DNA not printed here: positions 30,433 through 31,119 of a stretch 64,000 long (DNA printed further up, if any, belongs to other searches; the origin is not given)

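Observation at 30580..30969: Small tetraheme cytochrome built from an internal tandem duplication of a diheme unit (visible at protein and DNA level)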

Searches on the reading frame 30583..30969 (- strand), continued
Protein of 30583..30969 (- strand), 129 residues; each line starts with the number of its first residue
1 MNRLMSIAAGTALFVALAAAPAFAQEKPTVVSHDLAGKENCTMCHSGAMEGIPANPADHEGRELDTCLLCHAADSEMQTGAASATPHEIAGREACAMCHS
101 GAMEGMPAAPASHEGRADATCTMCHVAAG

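Call 32: find_encoding_contigs(protein=P0061, flank=10000, max_places=1)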
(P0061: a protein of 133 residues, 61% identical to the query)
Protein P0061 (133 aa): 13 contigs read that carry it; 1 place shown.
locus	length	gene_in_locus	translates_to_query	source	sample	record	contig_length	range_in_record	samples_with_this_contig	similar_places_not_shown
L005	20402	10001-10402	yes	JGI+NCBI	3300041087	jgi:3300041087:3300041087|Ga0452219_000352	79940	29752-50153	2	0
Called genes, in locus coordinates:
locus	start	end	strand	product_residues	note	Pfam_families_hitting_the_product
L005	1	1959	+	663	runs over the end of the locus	PF03264:Cytochrom_NNT (weak), PF14522:Cytochrome_C7 (faint), PF14537:Cytochrom_c3_2 (faint), PF22113:Mtrc-MtrF_II-IV_dom (faint), PF02085:Cytochrom_CIII (weak)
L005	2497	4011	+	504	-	PF00684:DnaJ_CXXCXGXG (faint), PF03264:Cytochrom_NNT (faint), PF14522:Cytochrome_C7 (faint), PF14537:Cytochrom_c3_2 (faint), PF01292:Ni_hydr_CYTB, PF14358:DUF4405 (weak)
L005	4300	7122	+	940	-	PF09699:Paired_CXXCH_1 (faint), PF14522:Cytochrome_C7 (faint), PF14537:Cytochrom_c3_2 (faint), PF01292:Ni_hydr_CYTB (weak)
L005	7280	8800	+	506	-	-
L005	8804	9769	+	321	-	PF02085:Cytochrom_CIII (faint), PF09699:Paired_CXXCH_1 (faint), PF14522:Cytochrome_C7 (faint), PF14537:Cytochrom_c3_2 (faint), PF22113:Mtrc-MtrF_II-IV_dom (faint)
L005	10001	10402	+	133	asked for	PF23145:Zf_2nd_IFT121 (faint)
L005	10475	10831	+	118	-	PF01035:DNA_binding_1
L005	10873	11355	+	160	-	PF00160:Pro_isomerase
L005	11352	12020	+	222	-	PF00881:Nitroreductase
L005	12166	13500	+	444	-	PF07992:Pyr_redox_2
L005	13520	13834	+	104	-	PF04358:DsrC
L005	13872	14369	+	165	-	PF02635:DsrE (faint), PF13686:DrsE_2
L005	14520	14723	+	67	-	-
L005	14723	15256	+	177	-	PF04978:MST, PF11716:MDMPI_N (weak), PF12867:DinB_2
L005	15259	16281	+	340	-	PF01008:IF-2B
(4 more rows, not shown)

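Call 33: find_encoding_contigs(protein=P0094, flank=10000, max_places=1)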
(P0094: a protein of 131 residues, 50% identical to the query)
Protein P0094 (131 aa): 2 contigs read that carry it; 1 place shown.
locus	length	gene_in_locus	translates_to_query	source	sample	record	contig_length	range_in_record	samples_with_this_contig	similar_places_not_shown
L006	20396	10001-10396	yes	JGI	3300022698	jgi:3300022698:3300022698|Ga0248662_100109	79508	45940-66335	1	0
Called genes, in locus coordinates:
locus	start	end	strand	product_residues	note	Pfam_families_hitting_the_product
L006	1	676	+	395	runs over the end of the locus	PF04143:Sulf_transp, PF00581:Rhodanese (weak)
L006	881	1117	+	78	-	-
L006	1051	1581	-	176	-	PF07719:TPR_2 (faint)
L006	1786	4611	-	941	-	PF09699:Paired_CXXCH_1 (faint), PF14522:Cytochrome_C7 (faint), PF14537:Cytochrom_c3_2 (weak), PF01292:Ni_hydr_CYTB (weak)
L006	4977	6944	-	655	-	PF00684:DnaJ_CXXCXGXG (faint), PF02085:Cytochrom_CIII (faint), PF09699:Paired_CXXCH_1 (faint), PF14522:Cytochrome_C7 (faint), PF14537:Cytochrom_c3_2 (weak), PF01292:Ni_hydr_CYTB, PF14358:DUF4405 (weak)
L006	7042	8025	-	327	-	PF14522:Cytochrome_C7 (faint), PF22113:Mtrc-MtrF_II-IV_dom (faint), PF09699:Paired_CXXCH_1 (faint)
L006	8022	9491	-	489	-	-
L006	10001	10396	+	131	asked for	-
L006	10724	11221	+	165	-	PF00210:Ferritin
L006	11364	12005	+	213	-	PF11845:Tll0287-like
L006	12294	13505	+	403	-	PF03773:ArsP_1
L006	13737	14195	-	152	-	PF00581:Rhodanese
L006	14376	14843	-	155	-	-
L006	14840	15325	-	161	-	PF13798:PCYCGC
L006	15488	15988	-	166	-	PF12680:SnoaL_2 (weak), PF13474:SnoaL_3, PF14534:DUF4440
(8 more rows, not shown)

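Call 34: find_encoding_contigs(protein=P0086, flank=10000, max_places=1)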
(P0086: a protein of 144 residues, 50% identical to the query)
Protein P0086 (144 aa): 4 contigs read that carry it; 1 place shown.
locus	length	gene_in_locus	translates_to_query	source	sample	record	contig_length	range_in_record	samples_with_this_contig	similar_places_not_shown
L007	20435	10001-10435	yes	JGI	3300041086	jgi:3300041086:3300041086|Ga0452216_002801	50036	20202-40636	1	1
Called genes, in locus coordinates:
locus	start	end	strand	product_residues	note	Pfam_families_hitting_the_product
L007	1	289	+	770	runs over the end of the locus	PF13620:CarboxypepD_reg, PF13715:CarbopepD_reg_2, PF07715:Plug, PF00593:TonB_dep_Rec_b-barrel (weak)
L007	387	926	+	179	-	PF04542:Sigma70_r2, PF08281:Sigma70_r4_2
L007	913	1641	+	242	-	-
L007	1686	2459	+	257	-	PF00535:Glycos_transf_2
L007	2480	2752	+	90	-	PF07578:LAB_N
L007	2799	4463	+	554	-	PF02366:PMT (weak)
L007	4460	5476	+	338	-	PF01073:3Beta_HSD, PF01370:Epimerase, PF02719:Polysacc_synt_2, PF04321:RmlD_sub_bind, PF07993:NAD_binding_4, PF13460:NAD_binding_10, PF16363:GDP_Man_Dehyd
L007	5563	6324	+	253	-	-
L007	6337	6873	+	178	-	-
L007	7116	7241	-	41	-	-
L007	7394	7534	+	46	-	-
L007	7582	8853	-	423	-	PF00070:Pyr_redox (faint), PF07992:Pyr_redox_2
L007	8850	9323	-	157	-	PF09990:DUF2231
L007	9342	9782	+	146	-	PF00127:Copper-bind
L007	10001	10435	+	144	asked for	PF14522:Cytochrome_C7 (faint), PF09699:Paired_CXXCH_1 (faint)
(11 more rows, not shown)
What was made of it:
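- One divergent member lies beside a cupredoxin and away from the module (call 34). One member lies next to a cupredoxin (call 34).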

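Call 43: list_cluster_members(proteins=[P0111, P0114, P0128, P0137, P0132, P0235, P0143, P0166, P0005, P0108])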
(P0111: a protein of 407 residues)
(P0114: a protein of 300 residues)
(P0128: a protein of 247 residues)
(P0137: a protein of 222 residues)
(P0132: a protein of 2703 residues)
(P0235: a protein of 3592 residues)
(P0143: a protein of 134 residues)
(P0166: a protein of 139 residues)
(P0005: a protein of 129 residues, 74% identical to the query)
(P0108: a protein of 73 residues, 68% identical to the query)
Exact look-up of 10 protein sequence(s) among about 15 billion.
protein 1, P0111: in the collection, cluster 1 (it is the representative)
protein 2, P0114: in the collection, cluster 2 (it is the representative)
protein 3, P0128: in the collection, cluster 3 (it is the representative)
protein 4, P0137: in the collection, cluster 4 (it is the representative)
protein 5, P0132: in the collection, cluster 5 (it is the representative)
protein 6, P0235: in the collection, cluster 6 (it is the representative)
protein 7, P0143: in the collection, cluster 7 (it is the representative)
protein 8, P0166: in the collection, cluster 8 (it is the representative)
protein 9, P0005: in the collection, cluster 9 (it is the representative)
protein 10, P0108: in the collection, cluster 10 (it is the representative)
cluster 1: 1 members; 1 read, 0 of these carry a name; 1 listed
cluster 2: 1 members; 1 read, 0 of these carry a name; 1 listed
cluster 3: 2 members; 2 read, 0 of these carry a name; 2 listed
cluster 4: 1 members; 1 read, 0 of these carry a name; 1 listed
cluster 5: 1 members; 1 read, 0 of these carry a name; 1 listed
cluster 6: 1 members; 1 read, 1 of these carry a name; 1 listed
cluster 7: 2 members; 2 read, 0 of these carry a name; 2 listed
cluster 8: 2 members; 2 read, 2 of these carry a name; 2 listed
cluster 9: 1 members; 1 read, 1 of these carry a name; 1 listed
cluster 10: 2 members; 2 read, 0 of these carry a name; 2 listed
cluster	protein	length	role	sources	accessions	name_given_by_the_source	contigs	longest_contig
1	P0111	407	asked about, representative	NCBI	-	-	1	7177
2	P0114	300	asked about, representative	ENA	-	-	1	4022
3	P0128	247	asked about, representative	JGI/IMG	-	-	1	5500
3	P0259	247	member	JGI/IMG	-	-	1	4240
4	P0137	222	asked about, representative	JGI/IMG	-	-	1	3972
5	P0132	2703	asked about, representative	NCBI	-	-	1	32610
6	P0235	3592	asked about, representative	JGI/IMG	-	hypothetical protein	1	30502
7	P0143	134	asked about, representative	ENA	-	-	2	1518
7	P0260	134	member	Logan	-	-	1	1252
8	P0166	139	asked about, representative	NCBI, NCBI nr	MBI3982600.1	MAG: hypothetical protein HY337_06790 [Gemmatimonadetes bacterium] | hypothetical protein [Gemmatimonadota bacterium]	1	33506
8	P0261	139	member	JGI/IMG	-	hypothetical protein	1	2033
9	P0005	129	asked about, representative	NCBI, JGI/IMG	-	hypothetical protein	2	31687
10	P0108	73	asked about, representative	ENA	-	-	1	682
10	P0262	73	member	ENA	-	-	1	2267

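Call 44: find_related_loci(query=A1, collection=genome_contigs, flank=8000)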
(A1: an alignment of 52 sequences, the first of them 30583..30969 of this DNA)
Query A1 (129 aa) in genome_contigs; peptide patterns used: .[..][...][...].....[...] (x = any residue, [..] = any of these).
134 stretches matched a pattern; 97 encode a relative of the query (tblastn E <= 1e-3); the best 80 are kept; 80 distinct loci.
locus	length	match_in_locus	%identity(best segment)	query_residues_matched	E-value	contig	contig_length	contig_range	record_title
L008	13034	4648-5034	74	1-129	2e-61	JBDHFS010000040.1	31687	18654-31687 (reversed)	MAG: Gemmatimonadota bacterium isolate M8-58_Bin_274 M8-58_Bin_274_scaffold_16639, whole genome shotgun sequence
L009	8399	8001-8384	68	1-129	1e-52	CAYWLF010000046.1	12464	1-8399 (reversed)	MAG TPA_asm: uncultured Gemmatimonadota bacterium isolate binchicken_co388_106 genome assembly, contig: NODE_1280_length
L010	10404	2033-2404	67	4-125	8e-53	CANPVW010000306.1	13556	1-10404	MAG: uncultured bacterium isolate 3300025554_5 genome assembly, contig: 3300025554.a:Ga0210060_1000452, whole genome sho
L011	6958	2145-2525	66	4-129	2e-52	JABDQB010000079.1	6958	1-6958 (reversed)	MAG: Gemmatimonadetes bacterium isolate Site_B29 k127_949732, whole genome shotgun sequence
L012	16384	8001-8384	67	1-129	1e-51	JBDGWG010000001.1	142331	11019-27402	MAG: Gemmatimonadota bacterium isolate M3-2_Bin_396 M3-2_Bin_396_scaffold_156, whole genome shotgun sequence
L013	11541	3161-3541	65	4-129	2e-51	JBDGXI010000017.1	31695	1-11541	MAG: Gemmatimonadota bacterium isolate M3-22_Bin_71 M3-22_Bin_71_scaffold_2910, whole genome shotgun sequence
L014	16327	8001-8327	71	21-129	4e-49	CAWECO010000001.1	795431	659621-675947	MAG: uncultured Gemmatimonadales bacterium isolate MFD03551.bin.2.55 genome assembly, contig: contig_12642, whole genome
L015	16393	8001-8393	57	1-129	2e-43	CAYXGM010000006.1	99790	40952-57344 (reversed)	MAG TPA_asm: uncultured Gemmatimonadaceae bacterium isolate SRP141376_co1_394 genome assembly, contig: NODE_521_length_9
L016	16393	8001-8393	56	1-129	6e-42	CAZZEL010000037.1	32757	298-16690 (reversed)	MAG TPA_asm: uncultured Gemmatimonadaceae bacterium isolate binchicken_co15_227 genome assembly, contig: NODE_521_length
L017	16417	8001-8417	53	1-125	3e-41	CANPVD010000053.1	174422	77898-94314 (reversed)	MAG: uncultured bacterium isolate 3300026127_2 genome assembly, contig: 3300026127.a:Ga0209956_1000009, whole genome sho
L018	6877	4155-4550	55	1-128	2e-41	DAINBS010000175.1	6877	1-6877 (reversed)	MAG TPA_asm: Gemmatimonadales bacterium isolate CTOTU25590 NODE_6728_length_6877_cov_4.581648, whole genome shotgun sequ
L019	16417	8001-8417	51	1-125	1e-40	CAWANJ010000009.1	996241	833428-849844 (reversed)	MAG: uncultured Gemmatimonadales bacterium isolate MFD02923.bin.1.131 genome assembly, contig: contig_6678, whole genome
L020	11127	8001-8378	51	1-127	4e-40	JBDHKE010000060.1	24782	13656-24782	MAG: Gemmatimonadota bacterium isolate BHB10-38_Bin_161 BHB10-38_Bin_161_scaffold_9801, whole genome shotgun sequence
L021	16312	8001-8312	61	25-128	7e-40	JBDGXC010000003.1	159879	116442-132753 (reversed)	MAG: Gemmatimonadota bacterium isolate M3-22_Bin_290 M3-22_Bin_290_scaffold_43, whole genome shotgun sequence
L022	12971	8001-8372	55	9-127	8e-39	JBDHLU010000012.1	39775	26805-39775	MAG: Gemmatimonadota bacterium isolate AB_69_Bin_222 AB_69_Bin_222_scaffold_577, whole genome shotgun sequence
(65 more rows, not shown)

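Call 53: find_encoding_contigs(protein=P0107, flank=6000, max_places=2)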
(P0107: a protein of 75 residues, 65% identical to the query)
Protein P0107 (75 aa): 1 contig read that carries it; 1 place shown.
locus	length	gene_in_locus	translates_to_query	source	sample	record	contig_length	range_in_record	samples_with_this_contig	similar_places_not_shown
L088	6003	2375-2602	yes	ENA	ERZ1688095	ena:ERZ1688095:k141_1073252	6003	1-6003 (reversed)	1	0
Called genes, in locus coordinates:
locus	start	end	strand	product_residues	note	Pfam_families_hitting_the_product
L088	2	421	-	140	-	?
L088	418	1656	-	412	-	PF00033:Cytochrome_B, PF13631:Cytochrom_B_N_2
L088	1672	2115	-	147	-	PF13806:Rieske_2 (weak)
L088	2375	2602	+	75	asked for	-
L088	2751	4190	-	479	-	PF09699:Paired_CXXCH_1 (faint), PF14522:Cytochrome_C7 (faint), PF14537:Cytochrom_c3_2 (faint), PF22113:Mtrc-MtrF_II-IV_dom (faint), PF13435:Cytochrome_C554 (weak)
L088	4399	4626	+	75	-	-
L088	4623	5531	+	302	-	PF01545:Cation_efflux, PF16916:ZT_dimer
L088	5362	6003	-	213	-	?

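Call 54: find_encoding_contigs(protein=P0103, flank=6000, max_places=2)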
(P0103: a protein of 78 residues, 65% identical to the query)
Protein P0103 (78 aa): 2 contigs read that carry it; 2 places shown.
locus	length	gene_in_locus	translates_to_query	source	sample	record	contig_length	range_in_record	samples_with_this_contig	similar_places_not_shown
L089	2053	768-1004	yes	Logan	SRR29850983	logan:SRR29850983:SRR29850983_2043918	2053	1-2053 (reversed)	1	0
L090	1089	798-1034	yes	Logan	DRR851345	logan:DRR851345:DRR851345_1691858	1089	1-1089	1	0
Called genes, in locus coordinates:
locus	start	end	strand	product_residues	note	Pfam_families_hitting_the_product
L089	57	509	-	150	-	-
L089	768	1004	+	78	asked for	-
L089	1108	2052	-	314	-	?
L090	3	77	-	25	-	?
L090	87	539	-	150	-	-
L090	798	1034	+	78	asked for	-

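Call 62: search_protein_families(library=pfam, alignment_id=A1, max_evalue=0.001)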
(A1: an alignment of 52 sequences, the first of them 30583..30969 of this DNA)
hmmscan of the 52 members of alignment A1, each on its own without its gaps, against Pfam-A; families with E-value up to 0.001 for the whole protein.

A. member 1, window:30583-30969:- (129 aa): 4 families
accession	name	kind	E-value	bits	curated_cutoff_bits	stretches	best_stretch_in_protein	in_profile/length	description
PF23145.1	Zf_2nd_IFT121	-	4e-09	36.4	25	0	83-100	25-42/45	IFT121, second zinc finger domain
PF14522.11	Cytochrome_C7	-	2.1e-06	27.9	24.8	1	63-125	12-66/67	Cytochrome c7 and related cytochrome c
PF02085.21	Cytochrom_CIII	-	2e-05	25.3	22.9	1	23-125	15-101/101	Class III cytochrome C family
PF14537.11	Cytochrom_c3_2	-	0.00099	20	25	0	39-125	7-78/79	Cytochrome c3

B. families by the number of members that match (of 52 scanned): 8 families
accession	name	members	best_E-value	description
PF14522.11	Cytochrome_C7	50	1.7e-08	Cytochrome c7 and related cytochrome c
PF23145.1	Zf_2nd_IFT121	41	2.2e-10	IFT121, second zinc finger domain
PF09699.15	Paired_CXXCH_1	35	7e-07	Doubled CXXCH motif (Paired_CXXCH_1)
PF02085.21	Cytochrom_CIII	32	6.3e-06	Class III cytochrome C family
PF14537.11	Cytochrom_c3_2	19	3.3e-05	Cytochrome c3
PF22113.1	Mtrc-MtrF_II-IV_dom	18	4.5e-06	Outer membrane cytochrome MtrC/MtrF-like, domains II/IV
PF00034.26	Cytochrom_C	4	8.6e-05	Cytochrome c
PF07654.21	C1-set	1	0.00071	Immunoglobulin C1-set domain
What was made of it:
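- On Cytochrome c7 / PpcA (PF14522, TIGR04257): 50 of 52 relatives hit at E <= 1e-3 (call 62).
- On Tetraheme cytochrome c3 (PF02085): 32 of 52 relatives hit (call 62).
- On Paired_CXXCH_1 (PF09699 / TIGR01905): 35 of 52 relatives hit at E <= 1e-3 (call 62).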

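Call 71: list_cluster_members(proteins=[P0112, P0113, P0115, P0116, P0117, P0120, P0121, P0123, P0127, P0131])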
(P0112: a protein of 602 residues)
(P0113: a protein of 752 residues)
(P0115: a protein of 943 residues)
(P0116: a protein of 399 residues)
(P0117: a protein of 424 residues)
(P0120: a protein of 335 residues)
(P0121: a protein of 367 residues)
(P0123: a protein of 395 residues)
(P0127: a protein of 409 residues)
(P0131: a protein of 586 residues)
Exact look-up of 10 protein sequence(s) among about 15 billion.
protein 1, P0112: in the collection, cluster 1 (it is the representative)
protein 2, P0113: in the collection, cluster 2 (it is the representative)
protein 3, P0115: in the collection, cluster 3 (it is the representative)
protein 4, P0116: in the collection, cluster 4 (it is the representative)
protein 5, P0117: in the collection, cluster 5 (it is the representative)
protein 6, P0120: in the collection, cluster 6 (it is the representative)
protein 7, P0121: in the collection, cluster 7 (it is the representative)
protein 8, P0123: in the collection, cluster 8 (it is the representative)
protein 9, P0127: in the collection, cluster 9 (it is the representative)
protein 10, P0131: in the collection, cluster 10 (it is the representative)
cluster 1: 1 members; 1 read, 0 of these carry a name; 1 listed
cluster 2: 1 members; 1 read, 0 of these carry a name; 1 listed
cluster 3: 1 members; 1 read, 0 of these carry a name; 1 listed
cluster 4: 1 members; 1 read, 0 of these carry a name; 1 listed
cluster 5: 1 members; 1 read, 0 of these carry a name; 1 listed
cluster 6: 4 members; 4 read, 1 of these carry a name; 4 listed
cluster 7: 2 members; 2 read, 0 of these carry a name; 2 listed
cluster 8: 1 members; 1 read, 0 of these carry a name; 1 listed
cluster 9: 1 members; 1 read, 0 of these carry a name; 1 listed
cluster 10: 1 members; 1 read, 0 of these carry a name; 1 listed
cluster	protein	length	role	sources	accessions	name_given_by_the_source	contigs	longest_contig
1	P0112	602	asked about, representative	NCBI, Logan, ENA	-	-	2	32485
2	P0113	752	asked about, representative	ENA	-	-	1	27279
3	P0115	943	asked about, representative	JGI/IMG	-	-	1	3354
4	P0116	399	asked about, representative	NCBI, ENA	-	-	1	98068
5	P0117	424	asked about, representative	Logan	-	-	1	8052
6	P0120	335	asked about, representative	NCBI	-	-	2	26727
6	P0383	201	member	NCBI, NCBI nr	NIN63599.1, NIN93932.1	MAG: hypothetical protein GTO63_02550, partial [Anaerolineae bacterium] | hypothetical protein [Anaerolineae bacterium]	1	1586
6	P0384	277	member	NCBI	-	-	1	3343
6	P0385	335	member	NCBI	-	-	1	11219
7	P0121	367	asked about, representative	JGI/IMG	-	-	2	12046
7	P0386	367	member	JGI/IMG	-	-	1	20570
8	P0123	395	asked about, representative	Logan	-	-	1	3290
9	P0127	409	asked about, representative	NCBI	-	-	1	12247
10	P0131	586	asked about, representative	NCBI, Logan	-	-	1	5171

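Call 72: find_encoding_contigs(protein=P0116, flank=7000, max_places=1)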
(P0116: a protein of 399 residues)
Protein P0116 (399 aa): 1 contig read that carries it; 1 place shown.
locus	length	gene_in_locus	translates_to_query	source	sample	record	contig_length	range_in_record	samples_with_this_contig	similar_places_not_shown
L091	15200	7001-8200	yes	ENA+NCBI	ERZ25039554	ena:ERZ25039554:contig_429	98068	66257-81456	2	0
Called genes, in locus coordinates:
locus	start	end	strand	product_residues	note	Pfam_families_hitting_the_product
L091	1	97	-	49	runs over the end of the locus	-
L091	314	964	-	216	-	PF00072:Response_reg, PF00196:GerE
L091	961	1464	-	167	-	PF13581:HATPase_c_2, PF02518:HATPase_c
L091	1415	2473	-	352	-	PF07730:HisKA_3 (weak)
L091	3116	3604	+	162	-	PF14522:Cytochrome_C7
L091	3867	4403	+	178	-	-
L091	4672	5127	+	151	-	-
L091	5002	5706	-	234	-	-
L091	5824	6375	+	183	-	PF00033:Cytochrome_B, PF13631:Cytochrom_B_N_2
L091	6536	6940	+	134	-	PF00032:Cytochrom_B_C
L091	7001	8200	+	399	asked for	PF02085:Cytochrom_CIII (faint), PF14522:Cytochrome_C7 (faint), PF09699:Paired_CXXCH_1 (faint), PF14537:Cytochrom_c3_2 (faint), PF22113:Mtrc-MtrF_II-IV_dom (faint)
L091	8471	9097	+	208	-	PF09699:Paired_CXXCH_1 (faint)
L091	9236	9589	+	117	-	PF01155:HypA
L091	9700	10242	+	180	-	PF02492:cobW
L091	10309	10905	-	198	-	-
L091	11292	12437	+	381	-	PF14522:Cytochrome_C7 (faint), PF22113:Mtrc-MtrF_II-IV_dom (weak), PF09699:Paired_CXXCH_1 (weak), PF14537:Cytochrom_c3_2 (weak)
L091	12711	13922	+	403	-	PF00034:Cytochrom_C (faint), PF07635:PSCyt1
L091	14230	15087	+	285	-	-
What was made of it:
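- A multi-unit relative is encoded directly after a split cytochrome b (call 72). A 5-unit relative (P0116) is encoded immediately after a split cytochrome b in L091 (call 72).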
